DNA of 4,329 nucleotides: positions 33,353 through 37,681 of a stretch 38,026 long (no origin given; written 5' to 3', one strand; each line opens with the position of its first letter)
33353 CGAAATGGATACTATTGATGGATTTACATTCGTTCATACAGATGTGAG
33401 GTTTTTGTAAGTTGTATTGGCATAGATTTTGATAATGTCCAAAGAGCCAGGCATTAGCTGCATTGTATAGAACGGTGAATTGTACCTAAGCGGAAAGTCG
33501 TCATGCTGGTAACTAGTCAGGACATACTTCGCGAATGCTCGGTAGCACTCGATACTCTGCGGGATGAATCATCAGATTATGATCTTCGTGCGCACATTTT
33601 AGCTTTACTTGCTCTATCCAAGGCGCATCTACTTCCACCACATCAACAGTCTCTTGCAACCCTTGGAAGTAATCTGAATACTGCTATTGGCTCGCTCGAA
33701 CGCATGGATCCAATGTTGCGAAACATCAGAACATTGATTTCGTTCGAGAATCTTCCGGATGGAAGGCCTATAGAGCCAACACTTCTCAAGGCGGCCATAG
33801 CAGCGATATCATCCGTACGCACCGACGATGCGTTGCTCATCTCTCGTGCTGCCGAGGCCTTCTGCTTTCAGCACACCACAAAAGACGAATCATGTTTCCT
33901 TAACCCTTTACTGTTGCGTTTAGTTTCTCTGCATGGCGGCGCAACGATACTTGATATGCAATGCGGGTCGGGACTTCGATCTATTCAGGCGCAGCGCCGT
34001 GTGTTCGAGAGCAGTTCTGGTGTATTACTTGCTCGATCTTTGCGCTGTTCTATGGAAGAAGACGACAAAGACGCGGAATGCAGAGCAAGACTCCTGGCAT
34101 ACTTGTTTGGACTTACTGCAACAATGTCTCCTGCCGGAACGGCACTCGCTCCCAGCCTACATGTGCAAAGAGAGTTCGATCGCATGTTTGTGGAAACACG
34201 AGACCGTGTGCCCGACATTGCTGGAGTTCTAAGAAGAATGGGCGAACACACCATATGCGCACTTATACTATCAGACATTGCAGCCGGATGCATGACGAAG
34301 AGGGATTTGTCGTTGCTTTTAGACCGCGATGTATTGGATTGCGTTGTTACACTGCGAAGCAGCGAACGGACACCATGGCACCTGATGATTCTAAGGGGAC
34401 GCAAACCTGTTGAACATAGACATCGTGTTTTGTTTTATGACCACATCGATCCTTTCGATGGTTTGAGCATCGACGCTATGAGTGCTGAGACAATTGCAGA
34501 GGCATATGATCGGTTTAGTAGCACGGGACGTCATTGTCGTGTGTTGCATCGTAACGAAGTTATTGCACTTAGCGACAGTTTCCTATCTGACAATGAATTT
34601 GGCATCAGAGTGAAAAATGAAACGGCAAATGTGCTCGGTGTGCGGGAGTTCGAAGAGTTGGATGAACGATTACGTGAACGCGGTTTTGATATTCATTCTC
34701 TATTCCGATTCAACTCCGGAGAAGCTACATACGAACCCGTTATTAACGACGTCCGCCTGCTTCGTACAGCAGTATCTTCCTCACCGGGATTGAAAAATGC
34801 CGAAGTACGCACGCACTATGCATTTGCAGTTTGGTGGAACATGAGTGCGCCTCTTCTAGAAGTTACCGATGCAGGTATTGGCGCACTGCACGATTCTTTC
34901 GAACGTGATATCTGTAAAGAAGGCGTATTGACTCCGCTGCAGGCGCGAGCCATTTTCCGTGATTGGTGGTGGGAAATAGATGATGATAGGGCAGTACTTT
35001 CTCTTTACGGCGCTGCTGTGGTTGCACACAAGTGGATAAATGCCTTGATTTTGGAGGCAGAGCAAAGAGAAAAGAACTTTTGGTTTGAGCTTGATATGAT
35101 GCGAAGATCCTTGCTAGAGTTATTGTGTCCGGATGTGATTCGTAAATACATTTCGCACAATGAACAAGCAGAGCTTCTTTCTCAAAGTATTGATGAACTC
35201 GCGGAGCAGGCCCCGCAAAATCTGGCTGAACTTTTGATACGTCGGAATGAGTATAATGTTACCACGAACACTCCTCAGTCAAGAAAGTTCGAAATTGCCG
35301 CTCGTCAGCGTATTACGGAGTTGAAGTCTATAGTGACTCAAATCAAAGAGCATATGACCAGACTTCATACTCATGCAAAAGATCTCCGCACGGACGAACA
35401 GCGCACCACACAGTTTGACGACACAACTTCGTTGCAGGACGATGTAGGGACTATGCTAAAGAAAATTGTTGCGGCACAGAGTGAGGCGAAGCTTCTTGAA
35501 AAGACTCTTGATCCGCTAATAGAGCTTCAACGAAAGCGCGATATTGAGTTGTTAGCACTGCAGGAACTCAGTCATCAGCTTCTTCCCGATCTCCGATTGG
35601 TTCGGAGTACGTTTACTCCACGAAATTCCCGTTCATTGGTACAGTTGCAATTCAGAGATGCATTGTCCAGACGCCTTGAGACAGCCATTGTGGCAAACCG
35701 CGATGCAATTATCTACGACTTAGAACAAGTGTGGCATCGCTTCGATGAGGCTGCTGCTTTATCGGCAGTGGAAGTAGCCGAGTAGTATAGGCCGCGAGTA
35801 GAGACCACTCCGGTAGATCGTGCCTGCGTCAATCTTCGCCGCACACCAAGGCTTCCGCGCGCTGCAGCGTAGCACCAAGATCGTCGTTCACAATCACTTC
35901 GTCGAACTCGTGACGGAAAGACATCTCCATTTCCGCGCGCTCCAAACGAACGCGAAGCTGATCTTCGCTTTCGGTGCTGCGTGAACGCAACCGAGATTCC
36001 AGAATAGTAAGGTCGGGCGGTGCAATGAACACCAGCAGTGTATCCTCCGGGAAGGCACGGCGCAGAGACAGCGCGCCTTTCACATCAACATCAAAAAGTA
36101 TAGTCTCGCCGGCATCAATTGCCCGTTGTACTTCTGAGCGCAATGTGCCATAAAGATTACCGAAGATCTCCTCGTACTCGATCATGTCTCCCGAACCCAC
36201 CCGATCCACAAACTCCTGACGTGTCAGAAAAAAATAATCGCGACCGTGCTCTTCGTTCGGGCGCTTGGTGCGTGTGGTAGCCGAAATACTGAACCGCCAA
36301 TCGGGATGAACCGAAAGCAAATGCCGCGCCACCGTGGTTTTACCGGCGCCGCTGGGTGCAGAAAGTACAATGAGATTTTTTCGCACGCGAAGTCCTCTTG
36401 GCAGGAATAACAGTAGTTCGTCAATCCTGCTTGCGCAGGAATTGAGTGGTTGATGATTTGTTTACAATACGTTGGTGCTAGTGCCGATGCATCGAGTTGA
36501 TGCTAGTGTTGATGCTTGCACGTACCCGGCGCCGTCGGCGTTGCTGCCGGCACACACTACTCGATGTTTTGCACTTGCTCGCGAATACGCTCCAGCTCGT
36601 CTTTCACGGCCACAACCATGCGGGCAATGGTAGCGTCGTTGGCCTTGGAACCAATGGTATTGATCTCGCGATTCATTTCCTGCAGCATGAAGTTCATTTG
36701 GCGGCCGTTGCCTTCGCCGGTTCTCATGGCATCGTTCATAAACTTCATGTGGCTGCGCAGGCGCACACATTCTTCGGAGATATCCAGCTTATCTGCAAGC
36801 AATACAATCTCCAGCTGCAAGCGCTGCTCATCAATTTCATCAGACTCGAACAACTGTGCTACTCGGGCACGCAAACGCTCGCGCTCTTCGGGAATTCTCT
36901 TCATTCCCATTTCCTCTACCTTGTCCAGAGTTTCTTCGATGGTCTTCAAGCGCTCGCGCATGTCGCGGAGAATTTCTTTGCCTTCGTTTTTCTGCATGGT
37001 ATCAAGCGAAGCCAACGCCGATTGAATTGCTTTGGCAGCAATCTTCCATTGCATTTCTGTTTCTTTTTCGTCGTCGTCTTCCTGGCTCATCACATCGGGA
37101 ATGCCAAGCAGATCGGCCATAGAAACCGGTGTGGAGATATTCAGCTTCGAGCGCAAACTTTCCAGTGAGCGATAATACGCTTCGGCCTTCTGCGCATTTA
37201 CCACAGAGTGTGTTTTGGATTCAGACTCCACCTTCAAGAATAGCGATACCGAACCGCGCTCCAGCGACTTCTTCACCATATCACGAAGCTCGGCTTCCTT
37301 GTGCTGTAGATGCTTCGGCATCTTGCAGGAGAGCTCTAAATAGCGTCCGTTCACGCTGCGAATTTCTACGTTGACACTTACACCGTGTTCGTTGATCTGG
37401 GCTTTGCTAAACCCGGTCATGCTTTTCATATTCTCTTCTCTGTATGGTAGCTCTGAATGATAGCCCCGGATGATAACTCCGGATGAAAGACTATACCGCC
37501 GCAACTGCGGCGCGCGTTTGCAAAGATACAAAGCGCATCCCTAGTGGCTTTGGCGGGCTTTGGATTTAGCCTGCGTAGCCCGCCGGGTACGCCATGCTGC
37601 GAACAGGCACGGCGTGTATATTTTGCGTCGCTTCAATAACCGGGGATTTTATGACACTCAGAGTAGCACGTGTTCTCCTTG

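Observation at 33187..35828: AT-rich segment after dnaX encoding a lone HsdM-like protein with a lost catalytic motif and a long coiled-coil tail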

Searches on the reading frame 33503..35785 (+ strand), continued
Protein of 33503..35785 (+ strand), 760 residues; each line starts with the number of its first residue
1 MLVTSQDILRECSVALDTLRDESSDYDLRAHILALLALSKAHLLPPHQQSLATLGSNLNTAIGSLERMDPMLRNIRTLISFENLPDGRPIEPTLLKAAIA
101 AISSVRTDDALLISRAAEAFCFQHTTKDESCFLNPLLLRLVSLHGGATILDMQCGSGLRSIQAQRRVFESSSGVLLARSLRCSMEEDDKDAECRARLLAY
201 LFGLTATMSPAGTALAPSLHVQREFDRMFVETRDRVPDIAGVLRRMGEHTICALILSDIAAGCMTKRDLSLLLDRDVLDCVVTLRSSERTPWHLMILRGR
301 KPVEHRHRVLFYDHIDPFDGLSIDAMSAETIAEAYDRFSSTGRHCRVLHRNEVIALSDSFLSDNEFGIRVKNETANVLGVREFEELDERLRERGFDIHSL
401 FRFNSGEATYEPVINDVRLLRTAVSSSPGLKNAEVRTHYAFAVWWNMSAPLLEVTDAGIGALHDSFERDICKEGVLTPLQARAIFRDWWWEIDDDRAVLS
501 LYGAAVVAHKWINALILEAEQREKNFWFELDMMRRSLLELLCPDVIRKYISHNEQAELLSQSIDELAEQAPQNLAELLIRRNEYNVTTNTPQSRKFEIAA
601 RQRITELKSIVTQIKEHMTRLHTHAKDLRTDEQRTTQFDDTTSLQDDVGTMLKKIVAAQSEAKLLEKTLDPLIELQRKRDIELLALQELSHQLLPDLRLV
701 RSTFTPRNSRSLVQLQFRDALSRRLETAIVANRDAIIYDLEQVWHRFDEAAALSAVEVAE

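Call 97: list_cluster_members(proteins=[P0001, P0002, P0007, P0008, P0010, P0019])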
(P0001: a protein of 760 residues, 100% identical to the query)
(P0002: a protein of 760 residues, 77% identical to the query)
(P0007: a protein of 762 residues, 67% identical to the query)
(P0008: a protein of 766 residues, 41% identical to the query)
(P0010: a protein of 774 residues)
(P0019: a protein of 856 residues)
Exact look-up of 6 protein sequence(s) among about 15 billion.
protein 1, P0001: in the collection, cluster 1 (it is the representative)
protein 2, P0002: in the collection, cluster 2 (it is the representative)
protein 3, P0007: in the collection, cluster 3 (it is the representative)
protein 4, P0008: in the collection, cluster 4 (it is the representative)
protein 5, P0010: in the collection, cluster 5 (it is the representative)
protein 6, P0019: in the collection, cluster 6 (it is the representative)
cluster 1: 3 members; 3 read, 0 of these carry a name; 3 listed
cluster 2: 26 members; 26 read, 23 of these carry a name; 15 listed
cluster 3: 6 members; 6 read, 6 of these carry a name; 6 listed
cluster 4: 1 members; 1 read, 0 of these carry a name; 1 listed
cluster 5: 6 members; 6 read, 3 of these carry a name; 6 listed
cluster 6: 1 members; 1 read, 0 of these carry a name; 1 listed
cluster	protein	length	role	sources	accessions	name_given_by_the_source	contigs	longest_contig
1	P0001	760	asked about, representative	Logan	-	-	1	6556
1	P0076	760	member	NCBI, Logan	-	-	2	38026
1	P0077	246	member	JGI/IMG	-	-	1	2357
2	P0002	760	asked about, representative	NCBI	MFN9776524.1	MAG: hypothetical protein ACK54V_01540 [Candidatus Kapaibacterium sp.]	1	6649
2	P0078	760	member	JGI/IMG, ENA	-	hypothetical protein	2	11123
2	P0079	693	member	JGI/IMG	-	hypothetical protein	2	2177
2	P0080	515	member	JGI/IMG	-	hypothetical protein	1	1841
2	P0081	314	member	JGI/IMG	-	hypothetical protein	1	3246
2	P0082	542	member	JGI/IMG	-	hypothetical protein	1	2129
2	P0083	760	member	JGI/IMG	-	hypothetical protein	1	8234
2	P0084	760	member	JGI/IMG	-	hypothetical protein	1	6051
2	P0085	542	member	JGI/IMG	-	hypothetical protein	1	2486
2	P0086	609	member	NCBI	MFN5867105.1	MAG: hypothetical protein ACK45R_08930, partial [Candidatus Kapaibacterium sp.]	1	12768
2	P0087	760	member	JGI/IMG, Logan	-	hypothetical protein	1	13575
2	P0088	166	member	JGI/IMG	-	hypothetical protein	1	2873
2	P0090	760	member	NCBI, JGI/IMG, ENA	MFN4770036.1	MAG: hypothetical protein ACK5JL_08405 [Candidatus Kapaibacterium sp.] | hypothetical protein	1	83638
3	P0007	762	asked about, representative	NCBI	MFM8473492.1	MAG: hypothetical protein ACKOBV_08240 [Candidatus Kapaibacterium sp.]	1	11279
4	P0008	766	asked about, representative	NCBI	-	-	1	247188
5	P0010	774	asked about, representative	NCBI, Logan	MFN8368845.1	MAG: hypothetical protein U0Y96_16530 [Candidatus Kapaibacterium sp.]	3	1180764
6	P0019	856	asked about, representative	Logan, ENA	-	-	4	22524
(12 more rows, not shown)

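Call 98: find_encoding_contigs(protein=P0090, flank=10000, max_places=2)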
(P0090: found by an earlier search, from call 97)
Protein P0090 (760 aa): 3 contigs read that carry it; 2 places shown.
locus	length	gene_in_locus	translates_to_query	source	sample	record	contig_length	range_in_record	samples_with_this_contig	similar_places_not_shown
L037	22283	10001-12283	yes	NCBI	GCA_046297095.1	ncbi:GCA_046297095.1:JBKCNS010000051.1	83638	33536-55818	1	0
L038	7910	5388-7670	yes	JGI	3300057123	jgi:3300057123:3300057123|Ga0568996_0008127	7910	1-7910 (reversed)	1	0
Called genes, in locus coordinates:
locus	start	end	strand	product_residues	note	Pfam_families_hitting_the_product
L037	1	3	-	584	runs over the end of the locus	PF13231:PMT_2, PF26626:DUF8201 (weak)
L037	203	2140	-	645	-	PF03150:CCP_MauG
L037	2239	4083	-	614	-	PF05787:PhoX, PF18962:Por_Secre_tail (weak)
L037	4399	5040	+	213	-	PF02660:G3P_acyltransf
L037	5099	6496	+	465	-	PF00171:Aldedh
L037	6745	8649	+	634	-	PF05496:RuvB_N (faint), PF13177:DNA_pol3_delta2, PF13604:AAA_30 (faint), PF00004:AAA, PF07728:AAA_5 (faint), PF13401:AAA_22 (faint), PF22608:DNAX_ATPase_lid, PF12169:DNA_pol3_gamma3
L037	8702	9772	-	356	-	PF01370:Epimerase, PF04321:RmlD_sub_bind (weak), PF16363:GDP_Man_Dehyd, PF01370:Epimerase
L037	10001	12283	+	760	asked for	-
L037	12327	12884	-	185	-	PF00625:Guanylate_kin, PF13671:AAA_33 (faint)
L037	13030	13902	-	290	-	PF03755:YicC-like_N, PF08340:YicC-like_C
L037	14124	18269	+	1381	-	PF15902:Sortilin-Vps10 (weak), PF18911:PKD_4 (weak), PF13385:Laminin_G_3, PF18962:Por_Secre_tail (weak)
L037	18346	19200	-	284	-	PF20582:UPF0758_N, PF04002:RadC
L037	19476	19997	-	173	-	PF12867:DinB_2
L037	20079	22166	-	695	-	-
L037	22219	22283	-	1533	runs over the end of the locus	PF05359:DUF748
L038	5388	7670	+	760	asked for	-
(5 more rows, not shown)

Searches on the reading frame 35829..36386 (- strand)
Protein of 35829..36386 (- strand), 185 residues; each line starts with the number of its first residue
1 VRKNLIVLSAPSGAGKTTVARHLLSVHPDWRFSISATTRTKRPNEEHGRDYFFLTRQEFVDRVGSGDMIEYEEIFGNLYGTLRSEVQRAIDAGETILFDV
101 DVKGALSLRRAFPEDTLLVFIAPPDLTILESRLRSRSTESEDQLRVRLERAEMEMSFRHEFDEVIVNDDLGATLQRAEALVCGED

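Call 70: search_protein_families(library=pfam, proteins=[window:35829-36386:-], max_evalue=0.00001)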
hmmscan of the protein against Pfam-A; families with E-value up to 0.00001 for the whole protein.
window:35829-36386:- (185 aa): 1 family
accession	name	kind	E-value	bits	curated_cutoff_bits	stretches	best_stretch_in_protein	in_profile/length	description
PF00625.27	Guanylate_kin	-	6.2e-42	143.8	25.2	1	3-178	2-176/182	Guanylate kinase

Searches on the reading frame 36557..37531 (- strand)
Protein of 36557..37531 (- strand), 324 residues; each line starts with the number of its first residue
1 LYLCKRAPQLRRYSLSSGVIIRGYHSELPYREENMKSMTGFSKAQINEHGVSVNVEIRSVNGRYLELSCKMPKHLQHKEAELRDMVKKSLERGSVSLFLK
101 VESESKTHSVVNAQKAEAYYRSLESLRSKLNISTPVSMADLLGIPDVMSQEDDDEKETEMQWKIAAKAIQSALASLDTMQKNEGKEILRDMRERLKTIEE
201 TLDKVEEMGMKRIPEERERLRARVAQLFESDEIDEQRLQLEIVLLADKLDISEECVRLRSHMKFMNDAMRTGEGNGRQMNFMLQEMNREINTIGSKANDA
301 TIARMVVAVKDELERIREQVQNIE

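Call 66: find_related_loci(query=window:36557-37429:-, collection=metagenome_contigs, flank=8000)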
Query window:36557-37429:- (290 aa) in metagenome_contigs; peptide patterns used: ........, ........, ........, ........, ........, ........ (x = any residue, [..] = any of these).
66 stretches matched a pattern; 13 encode a relative of the query (tblastn E <= 1e-3); 13 distinct loci.
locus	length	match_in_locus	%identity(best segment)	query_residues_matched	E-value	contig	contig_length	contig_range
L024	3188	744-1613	100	1-290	0e+0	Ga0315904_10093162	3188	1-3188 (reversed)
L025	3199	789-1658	38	1-289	2e-62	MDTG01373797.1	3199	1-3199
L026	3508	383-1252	38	1-289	5e-62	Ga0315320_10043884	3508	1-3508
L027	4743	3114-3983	38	1-289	6e-62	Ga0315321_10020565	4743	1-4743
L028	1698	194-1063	38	1-289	9e-63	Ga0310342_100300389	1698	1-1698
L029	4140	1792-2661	38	1-289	1e-60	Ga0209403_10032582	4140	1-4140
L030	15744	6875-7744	37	1-289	1e-60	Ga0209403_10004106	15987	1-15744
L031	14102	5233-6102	39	1-289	2e-60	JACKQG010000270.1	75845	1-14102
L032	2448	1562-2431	38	1-289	9e-61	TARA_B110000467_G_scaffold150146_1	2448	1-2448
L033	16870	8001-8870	38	1-289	4e-60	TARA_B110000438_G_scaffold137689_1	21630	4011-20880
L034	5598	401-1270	38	1-289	7e-60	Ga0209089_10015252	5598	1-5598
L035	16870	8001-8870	37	1-289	1e-58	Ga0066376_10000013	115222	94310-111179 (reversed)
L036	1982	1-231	60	213-289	2e-24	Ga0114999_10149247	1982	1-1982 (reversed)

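Call 70: search_protein_families(library=pfam, proteins=[window:36557-37531:-], max_evalue=0.00001)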
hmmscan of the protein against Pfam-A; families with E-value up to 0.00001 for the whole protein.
window:36557-37531:- (324 aa): 2 families
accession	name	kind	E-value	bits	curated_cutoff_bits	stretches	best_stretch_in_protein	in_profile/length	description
PF03755.18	YicC-like_N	-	2.6e-42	145.3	25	1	35-187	1-154/156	Endoribonuclease YicC-like, N-terminal region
PF08340.16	YicC-like_C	-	2.7e-40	137.7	27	1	207-324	3-120/120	Endoribonuclease YicC-like, C-terminal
